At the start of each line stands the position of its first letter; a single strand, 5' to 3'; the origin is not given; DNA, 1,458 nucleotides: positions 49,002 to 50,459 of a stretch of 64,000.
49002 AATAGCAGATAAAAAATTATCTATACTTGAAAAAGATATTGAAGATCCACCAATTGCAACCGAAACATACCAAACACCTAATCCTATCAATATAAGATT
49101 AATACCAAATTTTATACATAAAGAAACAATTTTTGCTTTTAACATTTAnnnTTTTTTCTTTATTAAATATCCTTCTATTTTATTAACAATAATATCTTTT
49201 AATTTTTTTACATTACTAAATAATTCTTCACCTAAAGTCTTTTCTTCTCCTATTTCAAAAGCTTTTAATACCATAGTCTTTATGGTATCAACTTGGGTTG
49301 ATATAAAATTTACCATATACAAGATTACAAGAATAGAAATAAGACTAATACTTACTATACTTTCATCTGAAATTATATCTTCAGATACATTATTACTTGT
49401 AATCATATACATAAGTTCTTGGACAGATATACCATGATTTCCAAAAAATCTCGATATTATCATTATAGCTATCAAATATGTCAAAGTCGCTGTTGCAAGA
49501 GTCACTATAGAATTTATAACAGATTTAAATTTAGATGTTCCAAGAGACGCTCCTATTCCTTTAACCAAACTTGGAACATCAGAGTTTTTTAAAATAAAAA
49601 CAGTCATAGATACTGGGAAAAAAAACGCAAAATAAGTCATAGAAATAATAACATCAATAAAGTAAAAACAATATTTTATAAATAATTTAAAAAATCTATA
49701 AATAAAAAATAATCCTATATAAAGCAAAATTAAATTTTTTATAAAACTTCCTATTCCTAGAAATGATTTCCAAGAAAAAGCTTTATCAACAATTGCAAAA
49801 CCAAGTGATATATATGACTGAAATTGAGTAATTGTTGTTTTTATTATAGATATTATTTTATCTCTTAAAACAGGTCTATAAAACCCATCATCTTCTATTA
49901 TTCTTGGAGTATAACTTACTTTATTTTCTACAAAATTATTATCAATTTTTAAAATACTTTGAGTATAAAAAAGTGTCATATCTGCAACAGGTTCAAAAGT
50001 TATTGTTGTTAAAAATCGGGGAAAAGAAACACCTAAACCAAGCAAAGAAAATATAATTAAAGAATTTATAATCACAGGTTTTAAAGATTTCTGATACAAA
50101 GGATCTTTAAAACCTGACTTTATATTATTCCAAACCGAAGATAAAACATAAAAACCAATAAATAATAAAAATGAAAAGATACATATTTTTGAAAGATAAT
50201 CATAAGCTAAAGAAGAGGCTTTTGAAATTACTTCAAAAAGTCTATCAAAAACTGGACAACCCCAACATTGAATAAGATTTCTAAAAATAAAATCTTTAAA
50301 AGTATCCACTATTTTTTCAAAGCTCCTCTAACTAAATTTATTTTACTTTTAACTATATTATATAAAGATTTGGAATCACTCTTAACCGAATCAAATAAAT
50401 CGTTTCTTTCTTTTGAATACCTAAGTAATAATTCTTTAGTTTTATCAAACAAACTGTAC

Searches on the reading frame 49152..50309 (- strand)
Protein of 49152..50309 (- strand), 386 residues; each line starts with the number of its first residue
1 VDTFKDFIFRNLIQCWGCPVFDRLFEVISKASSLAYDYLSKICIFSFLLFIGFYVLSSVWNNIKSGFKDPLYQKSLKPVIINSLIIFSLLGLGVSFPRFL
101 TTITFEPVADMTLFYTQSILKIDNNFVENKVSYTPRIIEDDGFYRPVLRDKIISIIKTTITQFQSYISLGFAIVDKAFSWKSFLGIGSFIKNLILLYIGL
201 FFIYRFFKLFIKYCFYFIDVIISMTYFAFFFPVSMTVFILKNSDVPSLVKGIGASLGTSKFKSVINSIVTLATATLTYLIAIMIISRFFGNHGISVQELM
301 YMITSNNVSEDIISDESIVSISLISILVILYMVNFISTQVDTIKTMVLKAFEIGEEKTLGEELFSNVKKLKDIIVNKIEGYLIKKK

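Call 74: search_protein_families(library=pfam, proteins=[window:49152-50309:-], max_evalue=0.00001)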
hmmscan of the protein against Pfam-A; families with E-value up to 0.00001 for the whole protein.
window:49152-50309:- (386 aa): 0 families

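Call 76: search_protein_families(library=pfam, proteins=[window:49152-50309:-], max_evalue=5)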
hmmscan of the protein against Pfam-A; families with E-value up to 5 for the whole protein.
window:49152-50309:- (386 aa): 0 families

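Call 77: find_homologous_proteins(query=window:49152-50309:-, max_evalue=0.001)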
Query window:49152-50309:- (386 aa): 726 proteins with E <= 0.001 among 6897 candidates; the best 120 are listed.
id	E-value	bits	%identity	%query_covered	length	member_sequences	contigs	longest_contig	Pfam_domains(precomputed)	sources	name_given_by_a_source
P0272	8.2e-237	803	98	100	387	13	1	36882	-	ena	-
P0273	1.3e-214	730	88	100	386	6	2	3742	-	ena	-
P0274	3.3e-185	634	75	100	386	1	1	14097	-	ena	-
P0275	7.4e-130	452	50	98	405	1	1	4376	-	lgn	-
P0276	3.2e-129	449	50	98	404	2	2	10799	-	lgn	-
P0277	1.3e-127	444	49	98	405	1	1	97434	-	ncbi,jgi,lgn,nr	ncbi:MAG: hypothetical protein LBJ73_04760 [Rickettsiales bacterium]|jgi:hypothetical protein|nr:hyp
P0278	5.6e-127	442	50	98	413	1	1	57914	-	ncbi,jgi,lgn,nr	ncbi:MAG: hypothetical protein LBD50_02135 [Rickettsiales bacterium]|jgi:hypothetical protein|nr:hyp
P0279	2.6e-126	440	49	98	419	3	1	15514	-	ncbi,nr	ncbi:MAG: hypothetical protein LBF28_00115 [Rickettsiales bacterium]|nr:hypothetical protein [Ricket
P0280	5.1e-126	439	50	97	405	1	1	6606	-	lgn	-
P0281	1.1e-125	438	49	97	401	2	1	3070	-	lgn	-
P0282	1.1e-125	438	49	98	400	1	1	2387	-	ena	-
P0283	1.9e-125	437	51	95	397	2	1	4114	-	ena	-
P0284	2.1e-125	437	50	98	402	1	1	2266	-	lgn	-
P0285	3.7e-125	436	50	98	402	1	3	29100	-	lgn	-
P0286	6.3e-125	435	51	95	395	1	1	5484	-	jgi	jgi:hypothetical protein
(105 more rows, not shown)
